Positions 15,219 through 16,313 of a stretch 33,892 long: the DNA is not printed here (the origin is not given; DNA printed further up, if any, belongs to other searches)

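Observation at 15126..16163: Thioesterase with a Cys nucleophile (GHCTG) fused in frame to a carrier protein that keeps its own RBS and ATG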

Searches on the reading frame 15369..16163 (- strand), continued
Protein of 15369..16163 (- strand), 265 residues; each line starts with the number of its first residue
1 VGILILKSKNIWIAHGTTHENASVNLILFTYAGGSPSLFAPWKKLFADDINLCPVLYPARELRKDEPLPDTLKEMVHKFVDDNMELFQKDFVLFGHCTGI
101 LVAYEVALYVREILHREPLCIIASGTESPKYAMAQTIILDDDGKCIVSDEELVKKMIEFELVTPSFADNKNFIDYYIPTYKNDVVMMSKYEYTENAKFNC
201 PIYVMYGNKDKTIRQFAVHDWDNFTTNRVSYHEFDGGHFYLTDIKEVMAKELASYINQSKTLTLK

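Call 70: find_encoding_contigs(protein=P0247, flank=10000, max_places=2)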
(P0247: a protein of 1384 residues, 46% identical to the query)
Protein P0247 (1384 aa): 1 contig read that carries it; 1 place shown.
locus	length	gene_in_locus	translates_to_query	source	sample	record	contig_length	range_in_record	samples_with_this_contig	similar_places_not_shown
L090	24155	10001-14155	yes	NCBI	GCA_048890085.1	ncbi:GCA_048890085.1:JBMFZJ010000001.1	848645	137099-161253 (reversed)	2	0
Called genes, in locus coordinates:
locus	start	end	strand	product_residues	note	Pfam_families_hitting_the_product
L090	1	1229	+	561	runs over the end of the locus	PF02463:SMC_N, PF03193:RsgA_GTPase (faint), PF09818:ABC_ATPase (faint), PF13476:AAA_23 (faint), PF00005:ABC_tran, PF13304:AAA_21 (weak), PF00005:ABC_tran, PF02463:SMC_N (weak), +3 more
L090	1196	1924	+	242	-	PF07155:ECF-ribofla_trS, PF12822:ECF_trnsprt, PF20221:DUF6580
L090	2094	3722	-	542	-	PF16216:GxGYxYP_N, PF20957:GxGYxYP_N_2nd, PF20958:GxGYxYP_N_3rd, PF14323:GxGYxYP_C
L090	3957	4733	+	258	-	PF00106:adh_short, PF23441:SDR (weak), PF08659:KR, PF13561:adh_short_C2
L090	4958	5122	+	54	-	-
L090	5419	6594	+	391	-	PF25371:DUF7884, PF02353:CMAS, PF13489:Methyltransf_23, PF08241:Methyltransf_11, PF08242:Methyltransf_12, PF13649:Methyltransf_25, PF13847:Methyltransf_31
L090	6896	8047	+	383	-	PF02163:Peptidase_M50 (weak)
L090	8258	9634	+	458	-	PF01554:MatE, PF01943:Polysacc_synt (weak), PF01554:MatE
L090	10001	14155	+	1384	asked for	PF00550:PP-binding, PF23297:ACP_SdgA_C (faint), PF00668:Condensation, PF00501:AMP-binding, PF00550:PP-binding, PF00975:Thioesterase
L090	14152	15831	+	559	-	PF00501:AMP-binding, PF23024:AMP-dom_DIP2-like (faint)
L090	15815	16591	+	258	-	PF00975:Thioesterase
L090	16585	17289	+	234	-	PF22624:AASDHPPT_N (weak), PF01648:ACPS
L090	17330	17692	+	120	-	PF00550:PP-binding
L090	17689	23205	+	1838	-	PF18563:TubC_N, PF00668:Condensation, PF00501:AMP-binding, PF13193:AMP-binding_C (faint), PF08242:Methyltransf_12, PF00550:PP-binding (weak), PF00975:Thioesterase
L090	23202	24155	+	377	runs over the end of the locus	-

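Call 71: find_encoding_contigs(protein=P0237, flank=10000, max_places=2)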
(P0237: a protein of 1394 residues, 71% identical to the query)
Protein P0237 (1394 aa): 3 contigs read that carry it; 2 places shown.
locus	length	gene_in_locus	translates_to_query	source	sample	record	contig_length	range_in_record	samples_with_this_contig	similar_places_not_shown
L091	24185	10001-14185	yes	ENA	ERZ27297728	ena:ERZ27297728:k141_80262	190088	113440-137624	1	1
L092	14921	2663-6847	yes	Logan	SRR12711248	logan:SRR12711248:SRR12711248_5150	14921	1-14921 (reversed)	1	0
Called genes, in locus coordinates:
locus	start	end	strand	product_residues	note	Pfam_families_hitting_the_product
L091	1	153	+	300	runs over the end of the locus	PF04018:VCA0040-like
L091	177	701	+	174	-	PF04471:Mrr_cat, PF13156:Mrr_cat_2, PF22722:NA-iREase1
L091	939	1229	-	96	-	-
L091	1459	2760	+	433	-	-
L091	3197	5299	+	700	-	PF02378:PTS_EIIC, PF00563:EAL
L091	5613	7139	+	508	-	PF00474:SSF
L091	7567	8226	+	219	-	PF22624:AASDHPPT_N, PF01648:ACPS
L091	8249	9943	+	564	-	PF00501:AMP-binding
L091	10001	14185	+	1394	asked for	PF00550:PP-binding, PF00668:Condensation, PF00501:AMP-binding, PF00550:PP-binding, PF00975:Thioesterase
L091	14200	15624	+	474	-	PF00550:PP-binding, PF01073:3Beta_HSD, PF01370:Epimerase, PF02719:Polysacc_synt_2, PF07993:NAD_binding_4, PF16363:GDP_Man_Dehyd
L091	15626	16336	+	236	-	PF02463:SMC_N (faint), PF00005:ABC_tran, PF13304:AAA_21 (faint)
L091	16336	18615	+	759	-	PF12704:MacB_PCD (weak), PF02687:FtsX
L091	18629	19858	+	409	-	PF04055:Radical_SAM, PF13186:SPASM (weak)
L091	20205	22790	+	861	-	PF02861:Clp_N, PF23569:NBD_SMAX1, PF00004:AAA, PF17871:AAA_lid_9, PF00004:AAA, PF07724:AAA_2, PF07728:AAA_5, PF10431:ClpB_D2-small, +10 more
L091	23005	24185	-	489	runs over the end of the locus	PF00749:tRNA-synt_1c, PF19269:Anticodon_2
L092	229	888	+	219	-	PF22624:AASDHPPT_N, PF01648:ACPS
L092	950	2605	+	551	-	PF00501:AMP-binding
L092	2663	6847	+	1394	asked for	PF00550:PP-binding, PF00668:Condensation, PF00501:AMP-binding, PF00550:PP-binding, PF00975:Thioesterase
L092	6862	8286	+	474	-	PF00550:PP-binding, PF01073:3Beta_HSD, PF01370:Epimerase, PF02719:Polysacc_synt_2, PF07993:NAD_binding_4, PF16363:GDP_Man_Dehyd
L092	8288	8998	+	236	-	PF02463:SMC_N (faint), PF00005:ABC_tran, PF13304:AAA_21 (faint)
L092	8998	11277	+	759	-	PF12704:MacB_PCD (weak), PF02687:FtsX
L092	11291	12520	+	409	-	PF04055:Radical_SAM, PF13186:SPASM (weak)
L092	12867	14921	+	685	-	?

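Call 84: find_encoding_contigs(protein=P0241, flank=8000, max_places=2)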
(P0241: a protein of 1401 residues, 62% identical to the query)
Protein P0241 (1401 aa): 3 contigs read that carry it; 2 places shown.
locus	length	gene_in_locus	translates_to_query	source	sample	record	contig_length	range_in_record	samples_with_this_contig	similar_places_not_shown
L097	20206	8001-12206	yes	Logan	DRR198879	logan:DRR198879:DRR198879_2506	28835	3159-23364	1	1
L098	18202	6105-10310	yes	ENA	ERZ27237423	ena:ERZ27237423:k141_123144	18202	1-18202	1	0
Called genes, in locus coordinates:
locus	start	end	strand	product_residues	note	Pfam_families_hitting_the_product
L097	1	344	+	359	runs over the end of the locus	-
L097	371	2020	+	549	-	PF07228:SpoIIE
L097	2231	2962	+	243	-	-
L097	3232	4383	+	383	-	PF00155:Aminotran_1_2 (faint), PF00266:Aminotran_5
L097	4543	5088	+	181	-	PF07155:ECF-ribofla_trS, PF12822:ECF_trnsprt (weak)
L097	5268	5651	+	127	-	PF00392:GntR, PF13730:HTH_36 (faint)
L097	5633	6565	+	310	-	PF00005:ABC_tran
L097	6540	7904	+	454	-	-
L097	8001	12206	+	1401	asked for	PF00550:PP-binding, PF00668:Condensation, PF00501:AMP-binding, PF00550:PP-binding, PF00975:Thioesterase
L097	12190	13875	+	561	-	PF00501:AMP-binding, PF23024:AMP-dom_DIP2-like (weak)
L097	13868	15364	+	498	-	PF00550:PP-binding (weak), PF01073:3Beta_HSD, PF01370:Epimerase, PF02719:Polysacc_synt_2 (weak), PF04321:RmlD_sub_bind, PF07993:NAD_binding_4, PF16363:GDP_Man_Dehyd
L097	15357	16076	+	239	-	PF00005:ABC_tran, PF02463:SMC_N (faint), PF13304:AAA_21 (faint)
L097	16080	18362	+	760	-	PF12704:MacB_PCD (weak), PF02687:FtsX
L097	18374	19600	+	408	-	PF04055:Radical_SAM, PF13186:SPASM (weak)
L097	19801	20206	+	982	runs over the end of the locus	PF00675:Peptidase_M16, PF05193:Peptidase_M16_C, PF08367:M16C_assoc, PF22516:PreP_C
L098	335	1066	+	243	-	-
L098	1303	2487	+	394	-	PF00155:Aminotran_1_2 (faint), PF00266:Aminotran_5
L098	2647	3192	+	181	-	PF07155:ECF-ribofla_trS, PF12822:ECF_trnsprt (weak)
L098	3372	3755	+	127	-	PF00392:GntR, PF13730:HTH_36 (faint)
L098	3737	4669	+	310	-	PF00005:ABC_tran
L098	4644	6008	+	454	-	-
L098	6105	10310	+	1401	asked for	PF00550:PP-binding, PF00668:Condensation, PF00501:AMP-binding, PF00550:PP-binding, PF00975:Thioesterase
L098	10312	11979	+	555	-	PF00501:AMP-binding, PF23024:AMP-dom_DIP2-like (weak)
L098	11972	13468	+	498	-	PF00550:PP-binding (weak), PF01073:3Beta_HSD, PF01370:Epimerase, PF02719:Polysacc_synt_2 (weak), PF04321:RmlD_sub_bind, PF07993:NAD_binding_4, PF16363:GDP_Man_Dehyd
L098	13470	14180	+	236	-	PF00005:ABC_tran, PF02463:SMC_N (faint), PF13304:AAA_21 (faint)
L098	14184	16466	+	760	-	PF12704:MacB_PCD (weak), PF02687:FtsX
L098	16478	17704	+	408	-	PF04055:Radical_SAM, PF13186:SPASM (weak)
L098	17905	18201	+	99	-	?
